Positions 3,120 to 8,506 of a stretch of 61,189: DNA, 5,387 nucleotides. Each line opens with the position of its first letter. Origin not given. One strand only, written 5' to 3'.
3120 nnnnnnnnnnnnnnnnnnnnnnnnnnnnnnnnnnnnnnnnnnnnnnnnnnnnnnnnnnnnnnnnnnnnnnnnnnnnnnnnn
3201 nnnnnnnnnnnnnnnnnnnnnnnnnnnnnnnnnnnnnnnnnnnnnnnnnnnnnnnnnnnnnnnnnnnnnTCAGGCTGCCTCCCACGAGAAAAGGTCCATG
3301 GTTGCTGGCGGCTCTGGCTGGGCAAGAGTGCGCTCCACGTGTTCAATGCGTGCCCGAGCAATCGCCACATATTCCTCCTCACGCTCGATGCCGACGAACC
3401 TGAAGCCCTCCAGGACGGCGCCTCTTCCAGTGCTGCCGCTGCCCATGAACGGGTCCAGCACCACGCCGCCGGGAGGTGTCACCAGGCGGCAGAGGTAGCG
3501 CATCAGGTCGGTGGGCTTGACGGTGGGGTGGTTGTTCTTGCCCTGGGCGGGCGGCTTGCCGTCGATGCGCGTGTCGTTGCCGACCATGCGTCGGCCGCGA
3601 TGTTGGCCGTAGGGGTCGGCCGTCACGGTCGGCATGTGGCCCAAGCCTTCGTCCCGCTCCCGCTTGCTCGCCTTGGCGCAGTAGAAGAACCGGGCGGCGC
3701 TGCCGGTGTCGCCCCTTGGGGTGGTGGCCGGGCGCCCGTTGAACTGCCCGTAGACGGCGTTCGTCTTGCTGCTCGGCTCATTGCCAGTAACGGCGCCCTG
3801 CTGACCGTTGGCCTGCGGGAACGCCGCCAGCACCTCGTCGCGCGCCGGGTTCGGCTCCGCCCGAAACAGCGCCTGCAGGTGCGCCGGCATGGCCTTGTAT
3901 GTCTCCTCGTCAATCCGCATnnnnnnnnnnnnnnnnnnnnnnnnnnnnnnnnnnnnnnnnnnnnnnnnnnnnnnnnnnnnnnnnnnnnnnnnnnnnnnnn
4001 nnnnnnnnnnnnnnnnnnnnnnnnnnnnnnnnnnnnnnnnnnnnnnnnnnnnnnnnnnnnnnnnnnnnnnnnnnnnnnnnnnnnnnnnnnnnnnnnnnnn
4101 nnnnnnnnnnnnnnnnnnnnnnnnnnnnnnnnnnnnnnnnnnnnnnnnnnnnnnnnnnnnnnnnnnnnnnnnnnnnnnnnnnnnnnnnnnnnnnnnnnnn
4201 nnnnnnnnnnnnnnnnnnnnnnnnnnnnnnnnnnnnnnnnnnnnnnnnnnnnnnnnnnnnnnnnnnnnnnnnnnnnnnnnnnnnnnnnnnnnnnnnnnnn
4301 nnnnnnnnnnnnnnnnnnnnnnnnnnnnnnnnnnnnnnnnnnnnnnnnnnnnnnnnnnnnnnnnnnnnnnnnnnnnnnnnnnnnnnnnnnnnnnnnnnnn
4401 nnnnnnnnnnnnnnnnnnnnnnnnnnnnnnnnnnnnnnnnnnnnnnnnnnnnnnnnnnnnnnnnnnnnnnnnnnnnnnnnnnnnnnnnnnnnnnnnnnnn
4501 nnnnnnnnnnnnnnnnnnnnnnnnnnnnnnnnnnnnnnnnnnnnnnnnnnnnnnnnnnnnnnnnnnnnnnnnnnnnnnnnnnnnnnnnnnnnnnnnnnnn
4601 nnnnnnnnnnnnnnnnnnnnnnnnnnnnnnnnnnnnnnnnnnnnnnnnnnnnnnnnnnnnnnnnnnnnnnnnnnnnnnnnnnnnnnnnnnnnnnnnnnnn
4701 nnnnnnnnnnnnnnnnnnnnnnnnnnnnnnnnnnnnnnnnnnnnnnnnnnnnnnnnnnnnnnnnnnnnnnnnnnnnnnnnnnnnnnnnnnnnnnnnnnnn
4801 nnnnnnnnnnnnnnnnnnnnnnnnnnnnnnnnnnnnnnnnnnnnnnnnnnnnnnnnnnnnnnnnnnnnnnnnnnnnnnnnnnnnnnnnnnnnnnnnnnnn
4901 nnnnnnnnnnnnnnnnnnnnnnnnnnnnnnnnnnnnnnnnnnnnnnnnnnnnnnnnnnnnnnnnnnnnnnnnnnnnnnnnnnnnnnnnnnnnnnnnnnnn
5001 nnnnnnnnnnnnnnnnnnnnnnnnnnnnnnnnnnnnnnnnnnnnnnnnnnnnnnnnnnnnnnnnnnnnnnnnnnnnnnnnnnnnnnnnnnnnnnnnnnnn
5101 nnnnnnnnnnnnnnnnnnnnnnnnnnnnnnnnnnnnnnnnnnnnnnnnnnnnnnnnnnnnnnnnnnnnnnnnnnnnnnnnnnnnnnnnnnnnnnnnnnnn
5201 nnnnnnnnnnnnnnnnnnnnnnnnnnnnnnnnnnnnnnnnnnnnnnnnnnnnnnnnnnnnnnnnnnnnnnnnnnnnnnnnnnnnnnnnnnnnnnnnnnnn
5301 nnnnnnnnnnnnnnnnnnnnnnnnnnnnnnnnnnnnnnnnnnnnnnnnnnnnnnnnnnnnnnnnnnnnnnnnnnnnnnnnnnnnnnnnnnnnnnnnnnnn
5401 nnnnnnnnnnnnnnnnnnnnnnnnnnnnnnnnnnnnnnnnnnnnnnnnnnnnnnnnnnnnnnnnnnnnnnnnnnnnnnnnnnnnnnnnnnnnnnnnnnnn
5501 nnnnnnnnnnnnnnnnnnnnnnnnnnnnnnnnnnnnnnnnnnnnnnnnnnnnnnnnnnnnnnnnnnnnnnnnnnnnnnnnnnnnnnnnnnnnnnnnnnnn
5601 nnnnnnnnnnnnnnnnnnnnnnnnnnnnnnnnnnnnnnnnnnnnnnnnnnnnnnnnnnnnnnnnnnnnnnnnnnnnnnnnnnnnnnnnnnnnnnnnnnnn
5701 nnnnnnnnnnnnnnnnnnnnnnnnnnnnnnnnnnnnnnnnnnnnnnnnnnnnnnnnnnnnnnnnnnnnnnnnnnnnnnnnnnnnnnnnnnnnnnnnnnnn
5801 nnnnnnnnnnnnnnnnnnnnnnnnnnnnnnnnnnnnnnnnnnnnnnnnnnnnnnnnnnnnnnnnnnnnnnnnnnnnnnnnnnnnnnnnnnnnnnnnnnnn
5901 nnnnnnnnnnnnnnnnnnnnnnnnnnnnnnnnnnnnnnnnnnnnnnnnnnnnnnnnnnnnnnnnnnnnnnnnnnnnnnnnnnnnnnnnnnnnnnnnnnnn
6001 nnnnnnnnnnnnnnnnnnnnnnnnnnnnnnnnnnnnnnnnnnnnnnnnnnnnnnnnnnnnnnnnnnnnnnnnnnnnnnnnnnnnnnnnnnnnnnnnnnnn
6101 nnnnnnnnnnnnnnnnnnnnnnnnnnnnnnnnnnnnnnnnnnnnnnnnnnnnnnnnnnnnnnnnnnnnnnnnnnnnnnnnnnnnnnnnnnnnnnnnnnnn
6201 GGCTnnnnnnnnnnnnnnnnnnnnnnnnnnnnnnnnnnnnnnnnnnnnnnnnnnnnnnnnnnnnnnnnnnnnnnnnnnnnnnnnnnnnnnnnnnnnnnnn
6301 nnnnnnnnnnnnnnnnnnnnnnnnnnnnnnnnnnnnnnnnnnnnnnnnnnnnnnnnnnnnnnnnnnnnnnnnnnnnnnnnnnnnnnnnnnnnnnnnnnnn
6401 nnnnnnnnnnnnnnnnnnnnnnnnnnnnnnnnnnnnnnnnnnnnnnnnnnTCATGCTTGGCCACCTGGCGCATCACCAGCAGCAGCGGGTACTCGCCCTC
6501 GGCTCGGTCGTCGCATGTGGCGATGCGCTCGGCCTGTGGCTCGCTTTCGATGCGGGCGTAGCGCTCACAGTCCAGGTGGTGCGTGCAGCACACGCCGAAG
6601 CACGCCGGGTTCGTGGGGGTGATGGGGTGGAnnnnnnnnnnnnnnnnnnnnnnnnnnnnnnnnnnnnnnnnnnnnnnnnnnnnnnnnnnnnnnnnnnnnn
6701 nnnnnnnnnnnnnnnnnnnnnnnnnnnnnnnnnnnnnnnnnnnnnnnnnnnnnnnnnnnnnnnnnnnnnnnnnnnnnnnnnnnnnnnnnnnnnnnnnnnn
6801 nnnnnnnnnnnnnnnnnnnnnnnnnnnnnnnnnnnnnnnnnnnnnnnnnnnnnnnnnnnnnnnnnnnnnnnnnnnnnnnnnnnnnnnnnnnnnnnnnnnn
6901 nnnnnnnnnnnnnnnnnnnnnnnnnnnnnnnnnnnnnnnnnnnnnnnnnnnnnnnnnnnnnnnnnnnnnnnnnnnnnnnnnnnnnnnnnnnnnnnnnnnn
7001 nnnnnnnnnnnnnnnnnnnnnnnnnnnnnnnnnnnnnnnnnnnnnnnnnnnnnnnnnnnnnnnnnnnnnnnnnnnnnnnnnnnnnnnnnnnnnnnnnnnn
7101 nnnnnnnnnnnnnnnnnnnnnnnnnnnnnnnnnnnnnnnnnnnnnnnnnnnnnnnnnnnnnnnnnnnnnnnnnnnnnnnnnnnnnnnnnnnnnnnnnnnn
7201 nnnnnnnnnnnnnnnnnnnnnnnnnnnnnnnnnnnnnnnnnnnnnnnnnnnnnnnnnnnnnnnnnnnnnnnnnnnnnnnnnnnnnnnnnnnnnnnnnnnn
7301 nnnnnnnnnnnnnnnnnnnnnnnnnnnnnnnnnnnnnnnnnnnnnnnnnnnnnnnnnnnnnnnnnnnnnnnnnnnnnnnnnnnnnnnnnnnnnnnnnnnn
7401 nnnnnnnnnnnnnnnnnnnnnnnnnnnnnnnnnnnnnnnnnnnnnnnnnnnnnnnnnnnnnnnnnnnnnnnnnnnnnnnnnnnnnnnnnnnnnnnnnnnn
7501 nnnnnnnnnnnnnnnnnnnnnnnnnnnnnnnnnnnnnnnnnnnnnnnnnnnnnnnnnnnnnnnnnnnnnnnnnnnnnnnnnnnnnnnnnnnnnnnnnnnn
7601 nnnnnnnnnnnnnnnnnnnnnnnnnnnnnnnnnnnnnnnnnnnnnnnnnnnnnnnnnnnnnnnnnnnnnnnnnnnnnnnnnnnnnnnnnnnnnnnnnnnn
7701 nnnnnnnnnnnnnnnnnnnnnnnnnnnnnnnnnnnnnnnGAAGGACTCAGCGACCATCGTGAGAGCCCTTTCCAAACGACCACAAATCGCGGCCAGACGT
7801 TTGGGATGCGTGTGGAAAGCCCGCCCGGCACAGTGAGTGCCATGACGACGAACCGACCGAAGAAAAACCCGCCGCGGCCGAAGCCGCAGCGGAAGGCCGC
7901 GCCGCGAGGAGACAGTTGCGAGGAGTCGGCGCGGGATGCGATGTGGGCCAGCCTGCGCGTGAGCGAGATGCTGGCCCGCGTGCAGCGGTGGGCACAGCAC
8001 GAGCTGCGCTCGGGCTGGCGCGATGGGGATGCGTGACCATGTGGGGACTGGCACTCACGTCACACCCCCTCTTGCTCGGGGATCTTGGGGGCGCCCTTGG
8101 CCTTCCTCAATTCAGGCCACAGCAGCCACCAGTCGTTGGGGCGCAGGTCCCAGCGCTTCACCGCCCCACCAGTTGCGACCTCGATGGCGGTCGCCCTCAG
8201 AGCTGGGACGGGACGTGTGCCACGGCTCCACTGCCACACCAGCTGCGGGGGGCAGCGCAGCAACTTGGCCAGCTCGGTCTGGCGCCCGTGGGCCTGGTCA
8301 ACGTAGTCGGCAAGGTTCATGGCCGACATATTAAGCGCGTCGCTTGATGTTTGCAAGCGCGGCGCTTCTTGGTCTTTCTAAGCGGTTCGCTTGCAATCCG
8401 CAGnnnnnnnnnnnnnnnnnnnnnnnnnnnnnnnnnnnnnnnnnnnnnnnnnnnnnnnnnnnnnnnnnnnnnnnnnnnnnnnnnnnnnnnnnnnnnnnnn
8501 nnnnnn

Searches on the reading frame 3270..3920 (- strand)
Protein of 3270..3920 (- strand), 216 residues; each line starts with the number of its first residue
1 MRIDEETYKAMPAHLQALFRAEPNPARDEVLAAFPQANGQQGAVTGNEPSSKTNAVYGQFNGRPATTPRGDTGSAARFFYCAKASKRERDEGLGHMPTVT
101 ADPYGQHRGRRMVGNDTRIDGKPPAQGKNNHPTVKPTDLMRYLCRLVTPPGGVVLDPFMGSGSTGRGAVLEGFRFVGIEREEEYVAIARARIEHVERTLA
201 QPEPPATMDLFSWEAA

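Call 118: search_protein_families(library=pfam, max_evalue=0.01, proteins=[window:3270-3920:-])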
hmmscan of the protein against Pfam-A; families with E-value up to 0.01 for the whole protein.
window:3270-3920:- (216 aa): 1 family
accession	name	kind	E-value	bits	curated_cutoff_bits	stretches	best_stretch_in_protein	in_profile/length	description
PF01555.25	N6_N4_Mtase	-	3.9e-19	69.9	26.7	1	125-188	155-219/221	DNA methylase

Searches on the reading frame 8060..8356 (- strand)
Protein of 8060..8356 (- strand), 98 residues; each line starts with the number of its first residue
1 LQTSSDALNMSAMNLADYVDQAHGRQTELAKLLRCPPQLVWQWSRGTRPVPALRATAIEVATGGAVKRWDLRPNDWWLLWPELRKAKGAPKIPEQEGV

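Call 118: search_protein_families(library=pfam, max_evalue=0.01, proteins=[window:8060-8356:-])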
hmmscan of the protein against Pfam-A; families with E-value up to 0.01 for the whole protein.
window:8060-8356:- (98 aa): 2 families
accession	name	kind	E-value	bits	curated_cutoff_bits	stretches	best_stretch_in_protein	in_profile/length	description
PF15943.11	YdaS_toxin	-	1.2e-13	51.1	30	1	22-76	7-62/65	Bacterial toxin YdaS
PF14549.12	P22_Cro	-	1.7e-07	31.4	30.2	1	24-68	10-51/60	DNA-binding transcriptional regulator Cro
